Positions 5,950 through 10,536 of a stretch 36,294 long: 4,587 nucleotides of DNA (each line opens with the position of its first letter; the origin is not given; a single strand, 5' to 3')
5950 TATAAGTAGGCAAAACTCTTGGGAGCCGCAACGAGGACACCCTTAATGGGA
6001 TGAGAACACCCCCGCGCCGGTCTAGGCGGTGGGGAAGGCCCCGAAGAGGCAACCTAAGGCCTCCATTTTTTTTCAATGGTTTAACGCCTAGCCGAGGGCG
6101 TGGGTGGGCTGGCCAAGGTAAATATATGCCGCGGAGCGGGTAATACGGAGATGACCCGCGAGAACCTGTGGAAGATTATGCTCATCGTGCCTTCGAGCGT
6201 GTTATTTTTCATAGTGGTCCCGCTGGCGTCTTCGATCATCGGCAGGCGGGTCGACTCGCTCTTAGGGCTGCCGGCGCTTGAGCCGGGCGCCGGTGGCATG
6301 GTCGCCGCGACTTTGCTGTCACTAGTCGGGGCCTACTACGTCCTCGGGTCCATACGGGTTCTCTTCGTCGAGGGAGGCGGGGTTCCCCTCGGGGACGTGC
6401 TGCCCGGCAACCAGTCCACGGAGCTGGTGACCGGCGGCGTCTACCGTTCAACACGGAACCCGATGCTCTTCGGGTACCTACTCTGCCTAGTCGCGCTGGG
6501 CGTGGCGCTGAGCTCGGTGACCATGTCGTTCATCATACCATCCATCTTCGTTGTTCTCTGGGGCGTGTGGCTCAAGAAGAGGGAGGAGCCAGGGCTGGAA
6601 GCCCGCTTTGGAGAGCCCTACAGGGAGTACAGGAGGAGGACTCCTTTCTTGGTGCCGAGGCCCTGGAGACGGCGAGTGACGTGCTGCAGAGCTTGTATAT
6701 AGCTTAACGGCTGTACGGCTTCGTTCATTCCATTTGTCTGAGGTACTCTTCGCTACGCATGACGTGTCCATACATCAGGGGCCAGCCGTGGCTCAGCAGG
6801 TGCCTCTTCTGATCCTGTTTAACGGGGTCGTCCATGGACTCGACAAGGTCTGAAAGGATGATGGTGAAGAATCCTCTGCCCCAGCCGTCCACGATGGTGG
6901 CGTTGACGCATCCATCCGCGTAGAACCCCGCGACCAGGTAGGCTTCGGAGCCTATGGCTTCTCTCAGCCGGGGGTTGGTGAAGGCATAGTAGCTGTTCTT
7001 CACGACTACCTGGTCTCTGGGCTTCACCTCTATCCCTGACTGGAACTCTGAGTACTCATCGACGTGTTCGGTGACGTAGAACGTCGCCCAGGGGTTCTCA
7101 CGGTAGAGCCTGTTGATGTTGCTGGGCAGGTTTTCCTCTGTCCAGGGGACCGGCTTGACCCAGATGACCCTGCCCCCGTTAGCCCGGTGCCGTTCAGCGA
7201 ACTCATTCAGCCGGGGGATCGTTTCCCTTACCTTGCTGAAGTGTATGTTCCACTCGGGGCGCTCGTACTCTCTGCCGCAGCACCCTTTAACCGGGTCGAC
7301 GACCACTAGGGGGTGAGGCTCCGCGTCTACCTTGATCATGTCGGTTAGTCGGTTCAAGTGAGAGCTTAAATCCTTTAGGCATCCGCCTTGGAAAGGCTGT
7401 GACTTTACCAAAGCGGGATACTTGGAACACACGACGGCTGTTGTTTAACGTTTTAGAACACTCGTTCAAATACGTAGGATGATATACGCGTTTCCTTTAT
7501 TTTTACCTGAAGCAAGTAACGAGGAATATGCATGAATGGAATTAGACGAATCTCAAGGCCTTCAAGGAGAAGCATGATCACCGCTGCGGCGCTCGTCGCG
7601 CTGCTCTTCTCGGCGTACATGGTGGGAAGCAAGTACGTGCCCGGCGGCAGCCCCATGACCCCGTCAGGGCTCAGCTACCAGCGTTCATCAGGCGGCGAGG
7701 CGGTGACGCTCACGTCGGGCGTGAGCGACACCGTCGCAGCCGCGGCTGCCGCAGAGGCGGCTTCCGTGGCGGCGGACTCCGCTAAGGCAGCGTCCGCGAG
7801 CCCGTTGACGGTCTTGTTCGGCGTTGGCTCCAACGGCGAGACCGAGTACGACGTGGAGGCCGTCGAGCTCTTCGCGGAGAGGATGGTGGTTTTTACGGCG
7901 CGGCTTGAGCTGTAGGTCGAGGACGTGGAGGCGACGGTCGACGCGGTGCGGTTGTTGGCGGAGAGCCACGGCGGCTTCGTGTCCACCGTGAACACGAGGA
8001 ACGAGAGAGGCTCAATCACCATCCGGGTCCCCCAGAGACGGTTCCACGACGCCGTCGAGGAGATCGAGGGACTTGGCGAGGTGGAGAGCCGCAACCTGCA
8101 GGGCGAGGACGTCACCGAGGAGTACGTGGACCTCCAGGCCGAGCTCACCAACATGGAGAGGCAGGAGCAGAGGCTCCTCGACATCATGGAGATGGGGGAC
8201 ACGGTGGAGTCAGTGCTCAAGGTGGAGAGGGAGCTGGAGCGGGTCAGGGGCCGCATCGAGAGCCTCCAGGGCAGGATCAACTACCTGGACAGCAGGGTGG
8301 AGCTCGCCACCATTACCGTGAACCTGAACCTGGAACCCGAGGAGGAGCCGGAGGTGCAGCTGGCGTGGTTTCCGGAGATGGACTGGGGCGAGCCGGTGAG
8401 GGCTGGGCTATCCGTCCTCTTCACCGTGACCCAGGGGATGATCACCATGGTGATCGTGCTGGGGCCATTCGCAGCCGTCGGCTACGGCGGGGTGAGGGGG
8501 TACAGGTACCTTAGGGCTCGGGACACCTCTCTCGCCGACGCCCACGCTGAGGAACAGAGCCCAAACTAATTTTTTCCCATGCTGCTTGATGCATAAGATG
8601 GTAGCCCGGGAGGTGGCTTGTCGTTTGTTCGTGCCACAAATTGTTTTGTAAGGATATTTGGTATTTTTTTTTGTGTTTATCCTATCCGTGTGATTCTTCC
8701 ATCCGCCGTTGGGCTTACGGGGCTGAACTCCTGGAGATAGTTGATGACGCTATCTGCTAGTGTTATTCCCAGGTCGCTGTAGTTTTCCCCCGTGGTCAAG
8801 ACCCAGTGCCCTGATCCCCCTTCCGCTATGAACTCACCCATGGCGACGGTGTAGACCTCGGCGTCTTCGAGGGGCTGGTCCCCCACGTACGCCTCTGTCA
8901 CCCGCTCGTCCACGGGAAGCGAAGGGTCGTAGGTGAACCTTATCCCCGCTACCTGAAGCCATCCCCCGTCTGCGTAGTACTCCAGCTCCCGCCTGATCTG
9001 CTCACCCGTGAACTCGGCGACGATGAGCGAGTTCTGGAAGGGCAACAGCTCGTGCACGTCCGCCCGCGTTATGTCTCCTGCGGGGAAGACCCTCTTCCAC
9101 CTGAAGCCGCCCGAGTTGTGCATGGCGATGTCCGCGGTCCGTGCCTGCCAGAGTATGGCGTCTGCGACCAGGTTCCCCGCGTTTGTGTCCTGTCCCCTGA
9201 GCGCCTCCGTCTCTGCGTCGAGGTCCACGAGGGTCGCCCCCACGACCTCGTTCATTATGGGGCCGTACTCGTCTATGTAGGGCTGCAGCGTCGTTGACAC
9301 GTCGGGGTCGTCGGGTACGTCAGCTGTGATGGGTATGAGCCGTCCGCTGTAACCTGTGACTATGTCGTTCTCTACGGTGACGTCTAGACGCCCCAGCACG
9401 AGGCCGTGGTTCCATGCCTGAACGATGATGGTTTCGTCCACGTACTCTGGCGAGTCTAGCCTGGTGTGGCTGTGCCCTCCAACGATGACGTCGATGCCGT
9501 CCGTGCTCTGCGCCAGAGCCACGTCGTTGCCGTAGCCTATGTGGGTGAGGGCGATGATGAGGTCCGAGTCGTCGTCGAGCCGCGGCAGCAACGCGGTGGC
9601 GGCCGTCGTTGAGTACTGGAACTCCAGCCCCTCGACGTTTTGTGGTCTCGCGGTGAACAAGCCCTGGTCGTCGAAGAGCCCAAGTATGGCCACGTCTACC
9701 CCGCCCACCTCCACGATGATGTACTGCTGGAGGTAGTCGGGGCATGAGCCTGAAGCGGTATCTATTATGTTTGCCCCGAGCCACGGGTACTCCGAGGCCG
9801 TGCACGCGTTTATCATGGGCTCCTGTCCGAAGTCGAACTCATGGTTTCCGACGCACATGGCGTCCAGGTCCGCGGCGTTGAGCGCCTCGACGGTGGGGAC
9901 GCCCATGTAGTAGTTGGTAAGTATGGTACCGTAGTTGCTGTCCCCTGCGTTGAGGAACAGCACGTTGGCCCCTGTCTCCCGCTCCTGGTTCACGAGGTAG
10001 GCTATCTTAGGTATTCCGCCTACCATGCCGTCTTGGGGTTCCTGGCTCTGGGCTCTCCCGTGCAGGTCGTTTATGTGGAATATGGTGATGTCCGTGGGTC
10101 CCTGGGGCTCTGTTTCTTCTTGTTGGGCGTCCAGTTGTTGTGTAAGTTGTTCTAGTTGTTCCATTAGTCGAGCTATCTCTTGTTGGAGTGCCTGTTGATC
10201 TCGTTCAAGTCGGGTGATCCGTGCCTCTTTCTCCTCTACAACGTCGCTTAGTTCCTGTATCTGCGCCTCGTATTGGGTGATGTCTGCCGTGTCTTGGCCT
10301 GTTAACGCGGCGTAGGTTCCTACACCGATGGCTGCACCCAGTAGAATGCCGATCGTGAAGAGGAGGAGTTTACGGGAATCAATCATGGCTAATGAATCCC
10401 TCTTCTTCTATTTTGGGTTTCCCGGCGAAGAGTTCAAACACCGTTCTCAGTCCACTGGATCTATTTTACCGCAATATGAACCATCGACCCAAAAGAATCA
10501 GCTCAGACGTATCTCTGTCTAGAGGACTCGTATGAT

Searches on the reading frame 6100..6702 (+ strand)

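Call 17: search_protein_families(library=pfam, proteins=[window:6100-6702:+], max_evalue=0.001)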
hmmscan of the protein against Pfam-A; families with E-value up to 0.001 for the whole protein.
window:6100-6702:+ (200 aa): 1 family
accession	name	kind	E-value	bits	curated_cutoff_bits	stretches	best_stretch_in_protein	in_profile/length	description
PF04191.18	PEMT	-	1e-10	42.4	25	1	68-172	4-104/105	Phospholipid methyltransferase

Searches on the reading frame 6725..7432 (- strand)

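Call 17: search_protein_families(library=pfam, proteins=[window:6725-7432:-], max_evalue=0.001)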
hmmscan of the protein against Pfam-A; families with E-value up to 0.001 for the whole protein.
window:6725-7432:- (235 aa): 1 family
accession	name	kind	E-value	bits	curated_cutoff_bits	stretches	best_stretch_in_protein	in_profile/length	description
PF00857.26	Isochorismatase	-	1.7e-16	61.2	27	1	42-206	3-157/175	Isochorismatase domain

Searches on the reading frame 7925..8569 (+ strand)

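Call 17: search_protein_families(library=pfam, proteins=[window:7925-8569:+], max_evalue=0.001)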
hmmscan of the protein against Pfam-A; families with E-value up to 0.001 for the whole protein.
window:7925-8569:+ (214 aa): 1 family
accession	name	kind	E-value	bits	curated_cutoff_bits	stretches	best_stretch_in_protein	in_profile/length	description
PF14257.11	DUF4349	-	3.8e-49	167.4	27.7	1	2-187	17-205/213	Domain of unknown function (DUF4349)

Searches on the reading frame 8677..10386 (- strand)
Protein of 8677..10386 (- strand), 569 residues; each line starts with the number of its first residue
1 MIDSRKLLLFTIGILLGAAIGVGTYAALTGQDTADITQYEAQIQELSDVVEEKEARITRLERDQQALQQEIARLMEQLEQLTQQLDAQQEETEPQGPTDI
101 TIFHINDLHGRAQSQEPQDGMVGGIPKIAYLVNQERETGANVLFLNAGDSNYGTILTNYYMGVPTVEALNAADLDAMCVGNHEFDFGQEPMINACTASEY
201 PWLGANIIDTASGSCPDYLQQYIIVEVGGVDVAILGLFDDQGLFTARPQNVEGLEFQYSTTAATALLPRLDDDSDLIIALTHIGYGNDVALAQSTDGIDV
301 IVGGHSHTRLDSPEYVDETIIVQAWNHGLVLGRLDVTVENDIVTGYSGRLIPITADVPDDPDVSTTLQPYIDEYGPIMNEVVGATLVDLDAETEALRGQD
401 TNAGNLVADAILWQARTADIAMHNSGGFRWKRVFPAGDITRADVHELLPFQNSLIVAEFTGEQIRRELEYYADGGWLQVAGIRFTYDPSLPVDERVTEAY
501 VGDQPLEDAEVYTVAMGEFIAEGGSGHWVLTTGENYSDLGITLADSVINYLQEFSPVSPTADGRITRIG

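Call 17: search_protein_families(library=pfam, proteins=[window:8677-10386:-], max_evalue=0.001)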
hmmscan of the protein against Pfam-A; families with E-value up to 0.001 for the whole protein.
window:8677-10386:- (569 aa): 3 families
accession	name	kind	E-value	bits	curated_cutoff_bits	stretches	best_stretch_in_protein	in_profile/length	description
PF02872.23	5_nucleotid_C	-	1.2e-36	126.7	23.6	1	383-527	3-153/158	5'-nucleotidase, C-terminal domain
PF00149.33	Metallophos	-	9.4e-13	49.5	21.5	1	101-308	2-190/191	Calcineurin-like phosphoesterase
PF09587.15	PGA_cap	-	0.00033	20.6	27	0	159-320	63-243/255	Bacterial capsule synthesis protein PGA_cap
